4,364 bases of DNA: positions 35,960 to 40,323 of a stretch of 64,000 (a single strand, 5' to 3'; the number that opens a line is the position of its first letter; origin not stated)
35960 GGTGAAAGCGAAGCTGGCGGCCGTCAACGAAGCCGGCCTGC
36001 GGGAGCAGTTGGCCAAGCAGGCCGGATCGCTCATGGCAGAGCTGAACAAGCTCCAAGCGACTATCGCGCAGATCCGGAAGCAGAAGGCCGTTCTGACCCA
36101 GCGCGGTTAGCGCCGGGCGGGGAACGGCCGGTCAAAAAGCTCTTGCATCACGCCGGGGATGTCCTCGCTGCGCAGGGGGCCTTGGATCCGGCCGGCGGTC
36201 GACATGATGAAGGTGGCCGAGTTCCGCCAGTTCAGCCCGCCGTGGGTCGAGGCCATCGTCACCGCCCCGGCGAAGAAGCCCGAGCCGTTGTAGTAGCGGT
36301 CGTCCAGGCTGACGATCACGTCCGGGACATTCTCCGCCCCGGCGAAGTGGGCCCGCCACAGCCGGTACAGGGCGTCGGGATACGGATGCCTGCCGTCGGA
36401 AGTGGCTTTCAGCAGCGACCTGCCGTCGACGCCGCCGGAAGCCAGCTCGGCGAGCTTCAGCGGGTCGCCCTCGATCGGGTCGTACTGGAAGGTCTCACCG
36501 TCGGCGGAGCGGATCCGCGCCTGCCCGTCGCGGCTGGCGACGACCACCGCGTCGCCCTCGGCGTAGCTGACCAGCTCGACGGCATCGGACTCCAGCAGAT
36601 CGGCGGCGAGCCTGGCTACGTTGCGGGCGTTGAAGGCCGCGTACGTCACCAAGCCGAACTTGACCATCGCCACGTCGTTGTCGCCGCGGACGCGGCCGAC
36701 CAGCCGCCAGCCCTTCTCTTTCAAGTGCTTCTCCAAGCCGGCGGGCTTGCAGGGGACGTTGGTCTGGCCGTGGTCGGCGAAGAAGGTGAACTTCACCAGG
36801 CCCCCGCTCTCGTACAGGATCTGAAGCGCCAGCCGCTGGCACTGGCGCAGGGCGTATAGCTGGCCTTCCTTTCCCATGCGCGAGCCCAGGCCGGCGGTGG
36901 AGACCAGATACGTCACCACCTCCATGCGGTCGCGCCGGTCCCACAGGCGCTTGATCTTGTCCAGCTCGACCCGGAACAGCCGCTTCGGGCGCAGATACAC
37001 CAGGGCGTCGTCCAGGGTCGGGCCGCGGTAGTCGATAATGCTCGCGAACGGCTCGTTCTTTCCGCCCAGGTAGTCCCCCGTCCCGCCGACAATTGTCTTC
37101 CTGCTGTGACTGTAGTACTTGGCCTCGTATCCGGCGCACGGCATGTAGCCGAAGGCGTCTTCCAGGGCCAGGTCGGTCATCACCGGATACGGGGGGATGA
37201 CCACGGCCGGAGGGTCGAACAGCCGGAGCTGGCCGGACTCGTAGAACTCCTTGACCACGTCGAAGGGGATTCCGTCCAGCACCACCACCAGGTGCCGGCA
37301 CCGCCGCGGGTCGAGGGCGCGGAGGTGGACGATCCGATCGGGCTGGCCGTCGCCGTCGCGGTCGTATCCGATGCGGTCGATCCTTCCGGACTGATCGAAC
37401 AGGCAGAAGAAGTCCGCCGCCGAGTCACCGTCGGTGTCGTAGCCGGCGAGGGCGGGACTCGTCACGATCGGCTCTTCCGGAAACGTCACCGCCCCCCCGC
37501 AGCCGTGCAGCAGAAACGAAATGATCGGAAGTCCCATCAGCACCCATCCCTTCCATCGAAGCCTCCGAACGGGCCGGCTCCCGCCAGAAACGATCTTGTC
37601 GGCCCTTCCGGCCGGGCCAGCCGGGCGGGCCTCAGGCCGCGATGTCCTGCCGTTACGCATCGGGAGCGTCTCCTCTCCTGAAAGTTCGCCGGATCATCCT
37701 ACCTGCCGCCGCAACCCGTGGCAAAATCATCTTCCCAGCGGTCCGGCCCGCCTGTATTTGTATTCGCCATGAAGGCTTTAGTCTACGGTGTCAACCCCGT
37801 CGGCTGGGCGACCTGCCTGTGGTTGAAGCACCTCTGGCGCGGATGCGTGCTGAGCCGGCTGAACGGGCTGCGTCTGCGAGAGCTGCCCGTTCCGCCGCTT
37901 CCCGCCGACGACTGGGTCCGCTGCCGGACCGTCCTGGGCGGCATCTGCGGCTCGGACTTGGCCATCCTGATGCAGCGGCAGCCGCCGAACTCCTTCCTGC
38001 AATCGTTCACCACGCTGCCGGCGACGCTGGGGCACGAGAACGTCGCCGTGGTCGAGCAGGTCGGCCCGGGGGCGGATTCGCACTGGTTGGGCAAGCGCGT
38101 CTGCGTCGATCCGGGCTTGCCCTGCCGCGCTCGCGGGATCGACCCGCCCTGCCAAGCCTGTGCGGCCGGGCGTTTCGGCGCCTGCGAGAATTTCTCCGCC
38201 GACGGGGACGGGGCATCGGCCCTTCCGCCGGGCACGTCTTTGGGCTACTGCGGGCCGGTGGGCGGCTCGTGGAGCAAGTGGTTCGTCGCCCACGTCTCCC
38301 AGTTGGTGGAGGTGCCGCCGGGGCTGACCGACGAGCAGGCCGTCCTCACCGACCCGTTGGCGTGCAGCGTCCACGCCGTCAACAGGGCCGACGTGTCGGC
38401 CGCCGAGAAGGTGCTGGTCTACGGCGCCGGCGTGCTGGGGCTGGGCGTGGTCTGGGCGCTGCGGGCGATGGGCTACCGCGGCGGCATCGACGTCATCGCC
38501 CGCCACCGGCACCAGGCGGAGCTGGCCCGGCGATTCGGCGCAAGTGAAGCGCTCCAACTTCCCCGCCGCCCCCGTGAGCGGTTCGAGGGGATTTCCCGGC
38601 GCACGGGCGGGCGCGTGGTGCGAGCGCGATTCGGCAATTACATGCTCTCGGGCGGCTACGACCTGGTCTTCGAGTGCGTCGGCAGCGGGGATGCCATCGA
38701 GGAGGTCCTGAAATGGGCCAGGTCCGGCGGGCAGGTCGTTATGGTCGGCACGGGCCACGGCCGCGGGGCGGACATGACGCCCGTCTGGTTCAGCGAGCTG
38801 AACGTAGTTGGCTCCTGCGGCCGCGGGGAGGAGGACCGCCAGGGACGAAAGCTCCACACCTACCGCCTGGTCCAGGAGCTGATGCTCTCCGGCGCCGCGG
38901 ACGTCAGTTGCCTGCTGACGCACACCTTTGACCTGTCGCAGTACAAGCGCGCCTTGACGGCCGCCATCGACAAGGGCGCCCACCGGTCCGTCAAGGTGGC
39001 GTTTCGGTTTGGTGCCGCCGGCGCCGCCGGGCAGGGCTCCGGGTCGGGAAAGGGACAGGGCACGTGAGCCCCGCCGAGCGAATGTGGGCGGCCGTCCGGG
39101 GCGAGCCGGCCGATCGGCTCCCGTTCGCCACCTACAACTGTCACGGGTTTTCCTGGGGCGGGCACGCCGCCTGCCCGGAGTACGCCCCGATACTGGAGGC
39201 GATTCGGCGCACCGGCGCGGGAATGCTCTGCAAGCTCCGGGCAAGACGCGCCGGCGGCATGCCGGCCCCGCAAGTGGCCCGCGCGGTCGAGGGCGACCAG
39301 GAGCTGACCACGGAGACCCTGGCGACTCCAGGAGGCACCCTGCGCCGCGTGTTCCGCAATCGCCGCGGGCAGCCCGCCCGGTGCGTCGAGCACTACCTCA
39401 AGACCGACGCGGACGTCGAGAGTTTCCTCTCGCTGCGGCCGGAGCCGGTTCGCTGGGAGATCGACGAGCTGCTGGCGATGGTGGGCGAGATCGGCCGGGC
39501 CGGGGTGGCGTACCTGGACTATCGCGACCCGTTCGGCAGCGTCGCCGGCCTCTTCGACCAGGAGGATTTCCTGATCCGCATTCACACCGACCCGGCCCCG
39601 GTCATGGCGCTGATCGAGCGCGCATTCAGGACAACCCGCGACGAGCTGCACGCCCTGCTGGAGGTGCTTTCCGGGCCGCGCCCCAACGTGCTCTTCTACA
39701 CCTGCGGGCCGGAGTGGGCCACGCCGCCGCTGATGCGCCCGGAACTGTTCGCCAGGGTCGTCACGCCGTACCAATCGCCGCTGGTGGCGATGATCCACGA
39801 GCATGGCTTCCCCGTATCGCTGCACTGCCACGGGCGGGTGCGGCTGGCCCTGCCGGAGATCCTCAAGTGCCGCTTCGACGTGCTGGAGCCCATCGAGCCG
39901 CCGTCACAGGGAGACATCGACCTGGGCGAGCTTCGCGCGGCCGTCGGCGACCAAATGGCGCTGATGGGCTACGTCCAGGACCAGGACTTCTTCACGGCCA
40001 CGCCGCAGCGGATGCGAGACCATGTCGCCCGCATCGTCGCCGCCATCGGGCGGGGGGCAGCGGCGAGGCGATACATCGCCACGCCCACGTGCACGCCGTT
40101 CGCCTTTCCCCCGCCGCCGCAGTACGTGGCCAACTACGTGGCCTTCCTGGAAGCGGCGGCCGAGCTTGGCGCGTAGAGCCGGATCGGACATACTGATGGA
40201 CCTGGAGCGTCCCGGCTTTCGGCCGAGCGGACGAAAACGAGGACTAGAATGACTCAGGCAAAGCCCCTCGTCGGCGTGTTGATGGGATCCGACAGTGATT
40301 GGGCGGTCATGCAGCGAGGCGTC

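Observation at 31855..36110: Tandem pair of strongly paralogous secreted 700-aa proteins of unknown family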

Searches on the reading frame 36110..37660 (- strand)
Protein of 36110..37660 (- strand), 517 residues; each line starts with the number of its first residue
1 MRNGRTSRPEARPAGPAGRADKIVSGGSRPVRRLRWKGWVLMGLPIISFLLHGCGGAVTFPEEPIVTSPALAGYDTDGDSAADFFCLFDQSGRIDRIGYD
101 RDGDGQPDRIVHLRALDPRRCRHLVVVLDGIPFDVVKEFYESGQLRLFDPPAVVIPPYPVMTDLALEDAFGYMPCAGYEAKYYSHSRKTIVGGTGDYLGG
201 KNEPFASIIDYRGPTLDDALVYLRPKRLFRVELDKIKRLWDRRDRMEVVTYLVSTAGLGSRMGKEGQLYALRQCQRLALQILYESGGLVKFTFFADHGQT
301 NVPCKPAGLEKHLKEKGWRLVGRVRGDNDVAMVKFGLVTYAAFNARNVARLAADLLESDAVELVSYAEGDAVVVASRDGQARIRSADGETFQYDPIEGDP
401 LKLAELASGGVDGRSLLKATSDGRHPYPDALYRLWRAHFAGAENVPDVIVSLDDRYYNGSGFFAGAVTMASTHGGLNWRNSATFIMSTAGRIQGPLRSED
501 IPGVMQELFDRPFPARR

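Call 12: search_protein_families(library=pfam, proteins=[window:36110-37660:-], max_evalue=0.01)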
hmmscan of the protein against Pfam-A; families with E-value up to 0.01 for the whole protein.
window:36110-37660:- (517 aa): 0 families

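Call 40: search_solved_structures(query=window:36110-37660:-, max_evalue=1)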
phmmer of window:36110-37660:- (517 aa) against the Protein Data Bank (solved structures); distinct sequences matched with E-value up to 1: 3.
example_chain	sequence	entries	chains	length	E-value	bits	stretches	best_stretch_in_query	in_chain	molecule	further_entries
9o4o_H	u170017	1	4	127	0.16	13.7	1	4-98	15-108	CR12044 heavy chain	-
9lx4_A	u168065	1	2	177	0.57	11.9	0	361-394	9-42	ZZ4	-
4x8f_A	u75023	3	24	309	0.88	11.2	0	265-381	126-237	Ribokinase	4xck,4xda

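Call 41: search_protein_families(library=ncbifam, proteins=[window:36110-37660:-], max_evalue=1)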
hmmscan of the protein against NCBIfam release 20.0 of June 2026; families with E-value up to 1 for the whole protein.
window:36110-37660:- (517 aa): 0 families

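Call 60: search_protein_families(library=pfam, proteins=[window:36110-37660:-], max_evalue=5)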
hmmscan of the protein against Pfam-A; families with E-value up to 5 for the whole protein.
window:36110-37660:- (517 aa): 0 families

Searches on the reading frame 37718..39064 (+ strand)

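Call 12: search_protein_families(library=pfam, proteins=[window:37718-39064:+], max_evalue=0.01)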
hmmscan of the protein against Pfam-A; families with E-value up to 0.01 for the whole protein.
window:37718-39064:+ (449 aa): 4 families
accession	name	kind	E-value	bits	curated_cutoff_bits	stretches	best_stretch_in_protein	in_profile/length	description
PF08240.17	ADH_N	-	4.3e-15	56.3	23.5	1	64-200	2-103/104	Alcohol dehydrogenase GroES-like domain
PF00107.32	ADH_zinc_N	-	5.1e-15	56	31.8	1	240-373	2-119/129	Zinc-binding dehydrogenase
PF16912.11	Glu_dehyd_C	-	0.00046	20.2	34.9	0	208-275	4-80/211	Glucose dehydrogenase C-terminus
PF13602.12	ADH_zinc_N_2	-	0.0011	20.4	27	1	311-357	21-58/134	Zinc-binding dehydrogenase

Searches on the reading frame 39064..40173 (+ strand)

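Call 12: search_protein_families(library=pfam, proteins=[window:39064-40173:+], max_evalue=0.01)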
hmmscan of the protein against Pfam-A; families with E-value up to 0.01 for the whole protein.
window:39064-40173:+ (370 aa): 1 family
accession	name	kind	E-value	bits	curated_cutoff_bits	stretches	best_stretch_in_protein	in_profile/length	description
PF01208.23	URO-D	-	3.9e-14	52.9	23.9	1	165-344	161-326/346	Uroporphyrinogen decarboxylase (URO-D)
